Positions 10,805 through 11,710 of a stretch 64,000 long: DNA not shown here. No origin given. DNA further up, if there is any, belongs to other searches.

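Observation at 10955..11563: Low-GC orphan ORF sandwiched between two tRNA-Ser genes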

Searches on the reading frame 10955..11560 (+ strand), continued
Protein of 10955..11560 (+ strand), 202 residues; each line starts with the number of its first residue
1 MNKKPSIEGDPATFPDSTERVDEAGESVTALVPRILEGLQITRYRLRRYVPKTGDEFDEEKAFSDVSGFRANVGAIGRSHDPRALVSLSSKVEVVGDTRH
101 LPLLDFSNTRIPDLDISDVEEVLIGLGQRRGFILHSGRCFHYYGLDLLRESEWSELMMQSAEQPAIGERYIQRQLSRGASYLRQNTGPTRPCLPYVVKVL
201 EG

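Call 46: fold_search(model_id=the predicted structure, library=pdb)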
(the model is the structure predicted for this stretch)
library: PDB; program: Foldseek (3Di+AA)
matches with E <= 10: 630; with E <= 0.001: 2
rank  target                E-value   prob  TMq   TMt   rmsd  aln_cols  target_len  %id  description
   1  3h25_A                8.7e-05  1.00  0.57  0.60   4.4       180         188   11  Crystal structure of the catalytic domain of primase Repb' in complex with initiator DNA (released 2009-04-28)
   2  6zp9_A                9.1e-04  1.00  0.52  0.56   4.8       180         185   13  Cyanophage S-2L Primase-Polymerase (PrimPol), AEP domain (PP-N190) (released 2021-03-03)
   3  9f28_A                2.2e-03  0.98  0.38  0.25   7.8       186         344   13  Crystal structure of the heterodimeric primase from pyrococcus abyssi (deletion of the PriL-CTD domain) (released 2024-12-04)
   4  8d0b_D                2.8e-03  0.98  0.42  0.23  13.1       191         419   12  Human CST-DNA polymerase alpha/primase preinitiation complex bound to 4xTEL-foldback template (released 2022-06-22)
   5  1zt2_A                2.8e-03  0.75  0.32  0.22  17.2       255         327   11  Heterodimeric structure of the core primase. (released 2005-11-08)
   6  2atz                  5.2e-03  0.98  0.42  0.47   8.6       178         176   12  Crystal structure of protein HP0184 from Helicobacter pylori (released 2005-10-11)
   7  8d9d_A                5.2e-03  0.98  0.40  0.24   5.8       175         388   11  Human DNA polymerase-alpha/primase elongation complex II bound to primer/template (released 2023-04-19)
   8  4lik                  5.5e-03  0.96  0.39  0.24   6.6       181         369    9  Crystal structure of the catalytic subunit of human primase (released 2013-12-11)
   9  4rr2_A                1.4e-02  0.92  0.40  0.23   6.6       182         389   10  Crystal structure of human primase (released 2015-01-21)
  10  2r9l_A                2.3e-02  0.69  0.36  0.27   9.4       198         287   11  Polymerase Domain from Mycobacterium tuberculosis Ligase D in complex with DNA (released 2008-01-08)
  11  6d6c_K                9.5e-02  0.08  0.15  0.17  14.8       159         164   12  The structure of ligand binding domain of LasR in complex with TP-1 homolog, compound 12 (released 2018-08-08)
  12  4lfu                  1.0e-01  0.08  0.15  0.14  17.7       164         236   15  Crystal structure of Escherichia coli SdiA in the space group C2 (released 2014-03-19)
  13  6d6n_C                1.3e-01  0.07  0.14  0.16  14.1       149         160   13  The structure of ligand binding domain of LasR in complex with TP-1 homolog, compound 16 (released 2018-08-08)
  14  7r3i_A                1.6e-01  0.08  0.15  0.14  17.4       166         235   12  PROSS optimitzed variant of RhlR (61 mutations) in complex with the synthetic antagonist mBTL (released 2022-12-14)
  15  4y15_A                1.7e-01  0.07  0.15  0.13  17.5       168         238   13  SdiA in complex with 3-oxo-C6-homoserine lactone (released 2015-04-08)
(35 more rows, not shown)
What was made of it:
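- On AEP superfamily (fold): The top 10 PDB hits are all AEPs: RepB', PrimPol, PriS, PRIM1, HP0184 and LigD-Pol (call 46).
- Closest known: RSF1010 RepB' primase catalytic domain. Same: Same fold over about 180 aligned positions (E 8.7e-5, TM 0.57-0.60, call 46).
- Closest known: PrimPol-type AEP domains. Same: AEP fold (call 46).
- Foldseek hits to RepB' 3h25 (E 8.7e-5, TM 0.57/0.60), S-2L PrimPol 6zp9, PriS, human PRIM1, HP0184 and LigD-Pol (call 46). The best structural match is the RSF1010 RepB' primase catalytic domain (call 46).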

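Call 52: search_protein_families(library=pfam, alignment_id=A6, max_evalue=0.0001)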
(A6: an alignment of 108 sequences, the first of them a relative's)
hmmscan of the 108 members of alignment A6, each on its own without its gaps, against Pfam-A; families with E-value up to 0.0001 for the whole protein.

A. member 1, L004:1257-2432:+ (392 aa): 1 family
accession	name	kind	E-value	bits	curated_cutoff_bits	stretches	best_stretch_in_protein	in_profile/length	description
PF25680.1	Mom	-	2.2e-17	63.8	27.1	1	178-327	6-149/202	Mom protein family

B. families by the number of members that match (of 108 scanned): 73 families (the first 25 are shown)
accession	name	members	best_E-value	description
PF02481.21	DNA_processg_A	6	5.4e-52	DNA recombination-mediator protein A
PF25680.1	Mom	5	1.4e-21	Mom protein family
PF18306.6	LDcluster4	5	3.9e-10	SLOG cluster4 family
PF00293.34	NUDIX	3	2.5e-23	NUDIX domain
PF01381.28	HTH_3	3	1.9e-05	Helix-turn-helix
PF00069.31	Pkinase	2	4.2e-33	Protein kinase domain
PF07714.23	PK_Tyr_Ser-Thr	2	1.5e-22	Protein tyrosine and serine/threonine kinase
PF08241.18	Methyltransf_11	2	2.1e-10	Methyltransferase domain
PF13489.12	Methyltransf_23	2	6.3e-08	Methyltransferase domain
PF14815.12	NUDIX_4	2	8.3e-08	NUDIX domain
PF13649.12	Methyltransf_25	2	8.6e-07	Methyltransferase domain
PF19319.4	DUF5919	2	1.2e-06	Domain of unknown function (DUF5919)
PF00156.33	Pribosyltran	2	2.7e-05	Phosphoribosyl transferase domain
PF01964.24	ThiC_Rad_SAM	1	3e-190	Radical SAM ThiC family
PF07971.18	Glyco_hydro_92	1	3.5e-189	Glycosyl hydrolase family 92 catalytic domain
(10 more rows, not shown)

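Call 53: search_protein_families(library=padloc, alignment_id=A6, max_evalue=0.00001)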
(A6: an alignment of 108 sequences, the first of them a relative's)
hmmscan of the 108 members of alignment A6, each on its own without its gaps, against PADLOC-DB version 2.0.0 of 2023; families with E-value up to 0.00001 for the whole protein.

A. member 1, L004:1257-2432:+ (392 aa): 0 families

B. families by the number of members that match (of 108 scanned): 115 families (the first 25 are shown)
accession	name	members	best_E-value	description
PDLC03961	ShosA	6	2.4e-53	-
PDLC03927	PsyrA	6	1.5e-34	-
PDLC02997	ShosA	6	1.4e-20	-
PDLC04899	PDC-S07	3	4e-14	-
PDLC03962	ShosT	3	2.4e-09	-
PDLC04138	mad6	2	4.8e-51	mads_6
PDLC04042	PD-T4-6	2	3.4e-48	-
PDLC04053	PD-T4-6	2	9.1e-46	-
PDLC04054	PD-T4-6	2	7.6e-44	-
PDLC02374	dGTPase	2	8.5e-42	-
PDLC04044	PD-T4-6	2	1.5e-35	-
PDLC04060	PD-T4-6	2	1.8e-35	-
PDLC04043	PD-T4-6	2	3e-35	-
PDLC04061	PD-T4-6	2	5.2e-34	-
PDLC04047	PD-T4-6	2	2.9e-32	-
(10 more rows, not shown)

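Call 56: find_related_loci(query=A3, collection=viral_contigs, flank=5000)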
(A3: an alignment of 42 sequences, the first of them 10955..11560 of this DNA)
Query A3 (202 aa) in viral_contigs; peptide patterns used: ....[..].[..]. (x = any residue, [..] = any of these).
15 stretches matched a pattern, but none encodes a relative of the query by tblastn (E <= 1e-3).
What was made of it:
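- Tried and rejected: A viral-contig scan found no relatives (call 56).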

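Call 57: find_related_loci(query=A8, collection=metagenome_contigs, flank=3000)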
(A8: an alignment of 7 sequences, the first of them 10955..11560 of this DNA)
Query A8 (202 aa) in metagenome_contigs; peptide patterns used: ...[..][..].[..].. (x = any residue, [..] = any of these).
174 stretches matched a pattern; 148 encode a relative of the query (tblastn E <= 1e-3); the best 80 are kept; 80 distinct loci.
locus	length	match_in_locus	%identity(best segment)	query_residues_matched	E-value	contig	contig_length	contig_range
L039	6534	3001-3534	39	22-200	2e-39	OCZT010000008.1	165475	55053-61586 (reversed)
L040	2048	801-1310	42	31-201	6e-37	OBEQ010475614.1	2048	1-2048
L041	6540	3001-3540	32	25-201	3e-25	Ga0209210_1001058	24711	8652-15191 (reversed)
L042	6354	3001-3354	37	85-201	1e-19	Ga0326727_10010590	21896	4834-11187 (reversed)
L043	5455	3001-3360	35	80-201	1e-19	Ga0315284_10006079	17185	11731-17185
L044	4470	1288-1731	36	52-200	3e-19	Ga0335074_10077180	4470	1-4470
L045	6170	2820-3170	41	85-200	3e-19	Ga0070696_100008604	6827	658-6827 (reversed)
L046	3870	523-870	38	85-200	7e-19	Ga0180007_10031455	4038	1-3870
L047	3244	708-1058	38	85-201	2e-18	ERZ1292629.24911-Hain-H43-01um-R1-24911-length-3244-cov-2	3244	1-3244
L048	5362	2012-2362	36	85-200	1e-18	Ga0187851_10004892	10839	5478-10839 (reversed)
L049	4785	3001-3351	36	85-201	4e-18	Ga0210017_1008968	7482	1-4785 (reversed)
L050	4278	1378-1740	36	82-200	3e-18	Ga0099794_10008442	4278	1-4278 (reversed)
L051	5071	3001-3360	34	82-200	5e-18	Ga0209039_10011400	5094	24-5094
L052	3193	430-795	36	83-199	8e-18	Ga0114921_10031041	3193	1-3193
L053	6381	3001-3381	36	75-200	1e-17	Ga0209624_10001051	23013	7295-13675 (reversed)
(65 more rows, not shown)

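Call 68: search_solved_structures(query=A3, max_evalue=10, show_alignments=5)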
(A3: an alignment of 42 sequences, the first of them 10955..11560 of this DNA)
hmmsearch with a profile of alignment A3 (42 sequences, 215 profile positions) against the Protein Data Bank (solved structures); distinct sequences matched with E-value up to 10: 3.
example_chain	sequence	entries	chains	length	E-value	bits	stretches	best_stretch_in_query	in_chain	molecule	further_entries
8qve_A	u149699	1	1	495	2.6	10.9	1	125-164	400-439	Pyranose oxidase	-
9bti_D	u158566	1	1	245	2.7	10.8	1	149-163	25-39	Fab 40591-a.01 heavy chain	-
11hg_CE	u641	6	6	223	7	9.5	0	40-109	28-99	Coiled-coil domain-containing protein 124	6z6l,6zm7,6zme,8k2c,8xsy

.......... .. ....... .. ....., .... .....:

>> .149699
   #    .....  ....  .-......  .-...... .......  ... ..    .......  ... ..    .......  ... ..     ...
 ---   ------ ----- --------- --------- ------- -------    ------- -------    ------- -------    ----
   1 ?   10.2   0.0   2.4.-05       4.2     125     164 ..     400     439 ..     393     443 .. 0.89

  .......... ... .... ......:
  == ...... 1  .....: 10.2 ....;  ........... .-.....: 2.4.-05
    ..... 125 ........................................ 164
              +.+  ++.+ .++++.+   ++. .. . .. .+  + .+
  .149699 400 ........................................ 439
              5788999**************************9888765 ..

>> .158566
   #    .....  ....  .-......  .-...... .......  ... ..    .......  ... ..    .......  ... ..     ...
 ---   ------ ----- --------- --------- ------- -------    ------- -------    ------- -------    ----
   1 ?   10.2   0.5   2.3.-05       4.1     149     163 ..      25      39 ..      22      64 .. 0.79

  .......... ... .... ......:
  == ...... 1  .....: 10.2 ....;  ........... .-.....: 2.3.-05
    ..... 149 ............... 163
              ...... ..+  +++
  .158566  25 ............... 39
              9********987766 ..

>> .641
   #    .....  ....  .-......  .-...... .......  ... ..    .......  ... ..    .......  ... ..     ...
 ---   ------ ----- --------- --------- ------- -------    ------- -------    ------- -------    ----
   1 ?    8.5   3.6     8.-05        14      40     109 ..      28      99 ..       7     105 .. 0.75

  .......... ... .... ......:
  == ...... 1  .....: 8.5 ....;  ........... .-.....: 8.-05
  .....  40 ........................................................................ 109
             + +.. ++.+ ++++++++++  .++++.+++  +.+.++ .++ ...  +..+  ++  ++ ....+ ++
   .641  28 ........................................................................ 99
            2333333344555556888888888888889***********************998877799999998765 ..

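Call 77: search_protein_families(library=pfam, proteins=[L045:326-1276:+, L045:1276-2463:+, L045:2346-3170:+, L045:3283-3594:+, L045:3500-4918:+, L031:2932-3594:-, L031:2317-2856:-, L031:3556-3870:+, L031:3956-4336:+, L001:9109-9393:+], max_evalue=0.01)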
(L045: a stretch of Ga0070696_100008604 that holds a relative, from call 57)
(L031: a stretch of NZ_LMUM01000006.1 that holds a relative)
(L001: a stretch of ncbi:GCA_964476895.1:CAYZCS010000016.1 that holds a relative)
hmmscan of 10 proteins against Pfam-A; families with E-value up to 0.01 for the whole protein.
L045:326-1276:+ (317 aa): 1 family
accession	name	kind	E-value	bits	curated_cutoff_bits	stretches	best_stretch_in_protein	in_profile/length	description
PF25680.1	Mom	-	2.9e-16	60.2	27.1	1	109-300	7-194/202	Mom protein family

L045:1276-2463:+ (396 aa): 0 families

L045:2346-3170:+ (275 aa): 1 family
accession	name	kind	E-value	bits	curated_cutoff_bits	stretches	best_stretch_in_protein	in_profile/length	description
PF24387.1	AEP-like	-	3.9e-27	95.1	27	1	153-264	16-126/133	Archaeo-eukaryotic primase 1D-like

L045:3283-3594:+ (104 aa): 0 families

L045:3500-4918:+ (473 aa): 2 families
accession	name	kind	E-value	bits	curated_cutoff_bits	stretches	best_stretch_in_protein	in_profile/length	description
PF13229.12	Beta_helix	-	1.1e-13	51.5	25.9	2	110-247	40-158/158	Right handed beta helix region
PF05048.19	NosD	-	3.3e-07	30.4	23.6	1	150-251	82-173/212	Periplasmic copper-binding protein (NosD)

L031:2932-3594:- (221 aa): 0 families

L031:2317-2856:- (180 aa): 1 family
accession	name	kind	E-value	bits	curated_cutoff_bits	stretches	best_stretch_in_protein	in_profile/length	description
PF00589.27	Phage_integrase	-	2e-07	31.4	27.1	1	87-136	122-167/172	Phage integrase family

L031:3556-3870:+ (105 aa): 0 families

L031:3956-4336:+ (127 aa): 1 family
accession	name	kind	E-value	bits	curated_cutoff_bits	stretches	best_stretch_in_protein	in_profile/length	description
PF24387.1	AEP-like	-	2.6e-25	89.2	27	1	16-109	31-124/133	Archaeo-eukaryotic primase 1D-like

L001:9109-9393:+ (95 aa): 1 family
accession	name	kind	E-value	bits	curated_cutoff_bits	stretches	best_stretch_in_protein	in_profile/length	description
PF04545.22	Sigma70_r4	-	9.4e-15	54.3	24.1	1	33-85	1-49/50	Sigma-70, region 4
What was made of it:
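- L031 carries an integrase remnant (call 77).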

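Call 82: fold_search(model_id=the predicted structure, library=viral)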
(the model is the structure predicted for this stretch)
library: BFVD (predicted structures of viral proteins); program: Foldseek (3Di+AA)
matches with E <= 10: 925; with E <= 0.001: 13
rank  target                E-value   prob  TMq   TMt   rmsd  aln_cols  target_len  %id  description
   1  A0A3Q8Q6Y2            1.7e-05  1.00  0.49  0.54   6.2       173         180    6  Uncharacterized protein [Sulfolobales Beppu filamentous phage 1]
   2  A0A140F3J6            4.6e-05  1.00  0.36  0.34   5.3       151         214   14  Uncharacterized protein [Pyrobaculum filamentous virus 1]
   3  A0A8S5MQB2            4.9e-05  1.00  0.51  0.12   9.0       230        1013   10  Replication protein B [Podoviridae sp. ctUS21]
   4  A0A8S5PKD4            6.7e-05  1.00  0.48  0.12   7.2       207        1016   14  Replication protein B [Podoviridae sp. ctnCN2]
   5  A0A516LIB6            1.4e-04  1.00  0.52  0.13   6.1       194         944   11  (no name in the UniProt tables at hand)
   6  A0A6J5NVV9            1.6e-04  1.00  0.54  0.33  10.3       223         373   13  Uncharacterized protein (Fragment) [uncultured Caudovirales phage]
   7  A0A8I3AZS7            1.8e-04  1.00  0.48  0.49  10.9       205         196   12  (no name in the UniProt tables at hand)
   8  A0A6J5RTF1            2.6e-04  1.00  0.51  0.19   9.9       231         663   11  AAA domain containing protein [uncultured Caudovirales phage]
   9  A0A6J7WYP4            3.6e-04  1.00  0.50  0.13   6.4       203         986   14  DUF927 domain-containing protein [uncultured Caudovirales phage]
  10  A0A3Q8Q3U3            6.6e-04  1.00  0.50  0.45   6.2       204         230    9  Uncharacterized protein [Sulfolobales Beppu filamentous virus 2]
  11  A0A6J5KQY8            7.1e-04  1.00  0.53  0.14   4.8       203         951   12  DUF927 domain-containing protein [uncultured Caudovirales phage]
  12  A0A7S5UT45            7.5e-04  1.00  0.48  0.15   5.9       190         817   12  (no name in the UniProt tables at hand)
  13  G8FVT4                8.5e-04  1.00  0.43  0.11   7.8       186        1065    9  (no name in the UniProt tables at hand)
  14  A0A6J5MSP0            1.0e-03  1.00  0.49  0.16  12.2       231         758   11  Uncharacterized protein [uncultured Caudovirales phage]
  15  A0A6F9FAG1            1.2e-03  0.97  0.37  0.18  17.9       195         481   11  (no name in the UniProt tables at hand)
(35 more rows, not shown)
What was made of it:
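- On AEP superfamily (fold): BFVD hits are all AEP primases (call 82).
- Viral hits are all AEP primase domains (call 82). Viral matches are RepB-type and primase-helicase proteins (call 82).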

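Call 86: search_protein_families(library=pfam, proteins=[L025:2256-3137:+, L025:3195-3710:+, L028:1558-3324:-, L028:5766-6671:-, L029:4485-5471:-, L029:6215-7762:-, L032:2766-3605:+, L032:5030-6862:-, L026:809-1909:+, L035:1509-2117:-], max_evalue=0.001)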
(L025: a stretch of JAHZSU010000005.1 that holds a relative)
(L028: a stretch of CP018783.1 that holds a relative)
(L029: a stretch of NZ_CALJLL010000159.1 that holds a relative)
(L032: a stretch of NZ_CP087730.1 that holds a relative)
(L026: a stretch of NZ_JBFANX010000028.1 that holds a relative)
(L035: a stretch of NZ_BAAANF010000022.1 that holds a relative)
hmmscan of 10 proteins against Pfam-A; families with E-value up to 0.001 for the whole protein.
L025:2256-3137:+ (294 aa): 2 families
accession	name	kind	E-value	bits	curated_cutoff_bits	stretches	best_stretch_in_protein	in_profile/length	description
PF10881.14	DUF2726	-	6.7e-13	48.9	24.7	1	5-111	2-110/126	Protein of unknown function (DUF2726)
PF18741.7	MTES_1575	-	0.00035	21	38.2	1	59-110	26-77/96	REase_MTES_1575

L025:3195-3710:+ (172 aa): 0 families

L028:1558-3324:- (589 aa): 0 families

L028:5766-6671:- (302 aa): 0 families

L029:4485-5471:- (329 aa): 0 families

L029:6215-7762:- (516 aa): 0 families

L032:2766-3605:+ (280 aa): 0 families

L032:5030-6862:- (611 aa): 3 families
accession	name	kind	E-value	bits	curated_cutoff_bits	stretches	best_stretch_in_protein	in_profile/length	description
PF00239.26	Resolvase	-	2.4e-36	125.4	23.3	1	84-230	1-143/145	Resolvase, N terminal domain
PF13408.12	Zn_ribbon_recom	-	4.8e-05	24.1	25.3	1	361-421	1-58/58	Recombinase zinc beta ribbon domain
PF07508.19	Recombinase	-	0.00021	21.9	21.1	1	260-307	2-48/102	Recombinase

L026:809-1909:+ (367 aa): 0 families

L035:1509-2117:- (203 aa): 1 family
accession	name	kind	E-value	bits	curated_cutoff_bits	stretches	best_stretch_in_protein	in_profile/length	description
PF01966.28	HD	-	8.6e-06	26.5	22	1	39-125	1-93/116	HD domain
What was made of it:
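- On tRNA-integrated genomic island: Related islands do have recombinases: a truncated tyrosine integrase in L031 (call 77) and a serine recombinase in L032 (call 86).
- L032 has a large serine recombinase next to the operon (call 86). Conventional recombinases are present in L031 and L032 (calls 77, 86).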
